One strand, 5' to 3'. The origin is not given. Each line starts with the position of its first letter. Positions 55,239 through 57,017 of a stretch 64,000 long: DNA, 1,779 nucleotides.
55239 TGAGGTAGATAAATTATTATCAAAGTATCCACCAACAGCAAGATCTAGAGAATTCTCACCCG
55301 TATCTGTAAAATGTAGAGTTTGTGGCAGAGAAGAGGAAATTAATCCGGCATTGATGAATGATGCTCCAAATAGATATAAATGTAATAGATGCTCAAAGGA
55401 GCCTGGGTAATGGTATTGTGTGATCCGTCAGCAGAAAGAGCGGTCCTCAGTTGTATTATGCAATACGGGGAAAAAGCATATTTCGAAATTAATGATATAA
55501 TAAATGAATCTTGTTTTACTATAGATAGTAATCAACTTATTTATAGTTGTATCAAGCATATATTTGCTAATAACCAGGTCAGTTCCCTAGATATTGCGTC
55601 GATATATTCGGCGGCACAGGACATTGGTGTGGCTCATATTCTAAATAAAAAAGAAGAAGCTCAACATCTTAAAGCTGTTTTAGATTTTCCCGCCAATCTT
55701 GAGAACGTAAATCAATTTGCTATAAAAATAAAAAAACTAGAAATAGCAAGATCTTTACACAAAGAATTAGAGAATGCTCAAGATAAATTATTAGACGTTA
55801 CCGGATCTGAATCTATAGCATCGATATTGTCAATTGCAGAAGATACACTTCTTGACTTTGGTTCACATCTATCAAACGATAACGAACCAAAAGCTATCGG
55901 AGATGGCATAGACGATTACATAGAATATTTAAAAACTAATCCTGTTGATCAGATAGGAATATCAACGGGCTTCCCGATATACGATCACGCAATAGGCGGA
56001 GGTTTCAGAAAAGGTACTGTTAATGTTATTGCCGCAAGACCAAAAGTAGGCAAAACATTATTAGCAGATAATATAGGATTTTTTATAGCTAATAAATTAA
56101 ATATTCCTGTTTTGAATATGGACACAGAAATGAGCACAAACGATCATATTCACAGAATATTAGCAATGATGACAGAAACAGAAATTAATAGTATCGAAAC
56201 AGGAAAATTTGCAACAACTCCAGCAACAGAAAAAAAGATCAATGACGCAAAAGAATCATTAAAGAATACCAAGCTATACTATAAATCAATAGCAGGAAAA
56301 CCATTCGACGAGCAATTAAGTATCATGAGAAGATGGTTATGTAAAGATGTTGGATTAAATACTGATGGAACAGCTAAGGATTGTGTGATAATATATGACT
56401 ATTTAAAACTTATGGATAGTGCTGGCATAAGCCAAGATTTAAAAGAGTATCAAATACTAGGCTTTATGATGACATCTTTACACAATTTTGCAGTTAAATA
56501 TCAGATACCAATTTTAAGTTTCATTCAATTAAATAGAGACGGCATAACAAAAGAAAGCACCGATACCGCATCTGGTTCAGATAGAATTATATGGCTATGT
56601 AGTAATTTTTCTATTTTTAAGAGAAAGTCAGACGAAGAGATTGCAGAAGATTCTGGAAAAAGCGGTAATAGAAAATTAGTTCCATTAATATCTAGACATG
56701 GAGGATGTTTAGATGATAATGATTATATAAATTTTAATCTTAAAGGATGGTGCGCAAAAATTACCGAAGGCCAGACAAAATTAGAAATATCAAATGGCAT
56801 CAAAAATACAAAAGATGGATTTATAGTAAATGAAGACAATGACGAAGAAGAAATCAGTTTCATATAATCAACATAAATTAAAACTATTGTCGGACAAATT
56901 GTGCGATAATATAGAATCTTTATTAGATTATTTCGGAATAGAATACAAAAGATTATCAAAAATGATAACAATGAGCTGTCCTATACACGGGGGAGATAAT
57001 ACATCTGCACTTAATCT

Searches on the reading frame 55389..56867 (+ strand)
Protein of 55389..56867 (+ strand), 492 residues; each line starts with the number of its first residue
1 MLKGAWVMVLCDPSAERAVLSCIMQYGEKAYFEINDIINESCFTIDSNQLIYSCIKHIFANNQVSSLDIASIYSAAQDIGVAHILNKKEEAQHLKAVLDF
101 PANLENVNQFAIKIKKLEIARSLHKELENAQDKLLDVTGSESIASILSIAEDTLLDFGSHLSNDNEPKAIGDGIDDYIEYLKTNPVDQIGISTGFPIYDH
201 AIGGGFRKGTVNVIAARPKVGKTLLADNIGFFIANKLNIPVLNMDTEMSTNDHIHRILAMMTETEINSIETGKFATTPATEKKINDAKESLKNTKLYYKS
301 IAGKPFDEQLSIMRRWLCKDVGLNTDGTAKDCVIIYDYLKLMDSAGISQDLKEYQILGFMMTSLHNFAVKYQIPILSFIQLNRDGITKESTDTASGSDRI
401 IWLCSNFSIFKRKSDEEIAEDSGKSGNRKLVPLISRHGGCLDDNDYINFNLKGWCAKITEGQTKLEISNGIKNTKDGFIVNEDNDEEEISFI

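Call 16: search_protein_families(library=phrogs, proteins=[window:55389-56867:+], max_evalue=0.001)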
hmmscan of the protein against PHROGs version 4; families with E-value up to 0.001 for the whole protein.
window:55389-56867:+ (492 aa): 5 families
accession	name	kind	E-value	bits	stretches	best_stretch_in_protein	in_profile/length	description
phrog_19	-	DNA, RNA and nucleotide metabolism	8.5e-55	187.7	1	8-388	156-512/621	DnaB-like replicative helicase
phrog_239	-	DNA, RNA and nucleotide metabolism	3.9e-18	66.8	1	183-439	335-578/801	DNA primase/helicase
phrog_243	-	DNA, RNA and nucleotide metabolism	5.4e-15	56.1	1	192-385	21-195/273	DnaB-like replicative helicase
phrog_97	-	other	2.8e-09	37.7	1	188-292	47-154/506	UvsX-like recombinase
phrog_8337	-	DNA, RNA and nucleotide metabolism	4.7e-07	30.5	1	191-281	50-145/273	DNA repair protein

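Call 74: search_dna_similar(query=window:55389-56867:+, collection=phages, mode=protein, max_rows=12)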
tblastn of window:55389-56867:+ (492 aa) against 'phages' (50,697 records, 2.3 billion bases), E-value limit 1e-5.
Records with a match: 244; places in all: 244; records where one place covers at least 80% of the query: 40.
Best place of each record, by identity: <60% 244.
By first word of the organism name: Pseudomonas 47; Bacillus 39; Streptococcus 29; Bacteriophage 19; Campylobacter 15; Acinetobacter 14; Vibrio 8; Mycoplasma 7; Thermus 7; Bordetella 7; and 24 more.
By host as written in the record: - 37; Pseudomonas aeruginosa 21; Bacillus pumilus BL8 11; Acinetobacter baumannii 10; Pseudomonas aeruginosa PA14 8; Bacillus subtilis 7; Bordetella avium 7; Bacillus pumilus BL-8 6; and 99 more.
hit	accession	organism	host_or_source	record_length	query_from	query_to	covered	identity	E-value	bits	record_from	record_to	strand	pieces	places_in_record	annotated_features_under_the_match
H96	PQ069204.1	Bacillus phage S4-2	Bacillus sp. S4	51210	15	442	87%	26.3%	2e-24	113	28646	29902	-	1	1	record has no annotation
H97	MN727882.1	Geobacillus phage GBK1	Geobacillus kaustophilus ATCC 8005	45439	15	450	89%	25.6%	3e-27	122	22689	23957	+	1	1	replicative DNA helicase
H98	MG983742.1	Bacillus phage Anath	Bacillus mycoides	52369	15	442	87%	25.9%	7e-24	111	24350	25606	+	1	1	replicative DNA helicase | hypothetical protein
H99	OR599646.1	Pectobacterium phage PcaP2EGY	Pectobacterium sp.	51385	15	442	87%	25.7%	6e-22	105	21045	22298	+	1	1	hypothetical protein (x2)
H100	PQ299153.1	Bacillus phage Jayan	Bacillus licheniformis DSM13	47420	15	419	82%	27.1%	6e-30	130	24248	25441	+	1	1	DnaB-like replicative helicase | hypothetical protein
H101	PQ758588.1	Bacillus phage PS1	Bacillus licheniformis HNIBR-BC151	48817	15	419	82%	27.1%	6e-30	130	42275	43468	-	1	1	replicative DNA helicase | hypothetical protein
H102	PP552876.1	Bacillus phage PK-1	-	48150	15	419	82%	27.1%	7e-30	130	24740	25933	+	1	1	hypothetical protein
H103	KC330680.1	Bacillus phage Eoghan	Bacillus pumilus BL8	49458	15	417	82%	27.2%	1e-26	120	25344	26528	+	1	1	helicase | hypothetical protein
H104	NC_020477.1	Bacillus phage Eoghan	Bacillus pumilus BL8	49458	15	417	82%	27.2%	1e-26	120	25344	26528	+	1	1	DnaB-like replicative helicase | hypothetical protein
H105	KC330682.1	Bacillus phage Taylor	Bacillus pumilus BL8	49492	15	417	82%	27.2%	1e-26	120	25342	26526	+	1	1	helicase | hypothetical protein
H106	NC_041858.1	Bacillus phage Taylor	Bacillus pumilus BL8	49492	15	417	82%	27.2%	1e-26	120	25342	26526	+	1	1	DnaB-like replicative helicase | hypothetical protein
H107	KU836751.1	Bacillus phage Leo2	Bacillus pumilus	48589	15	417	82%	26.9%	8e-26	117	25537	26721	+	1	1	DNA helicase | hypothetical protein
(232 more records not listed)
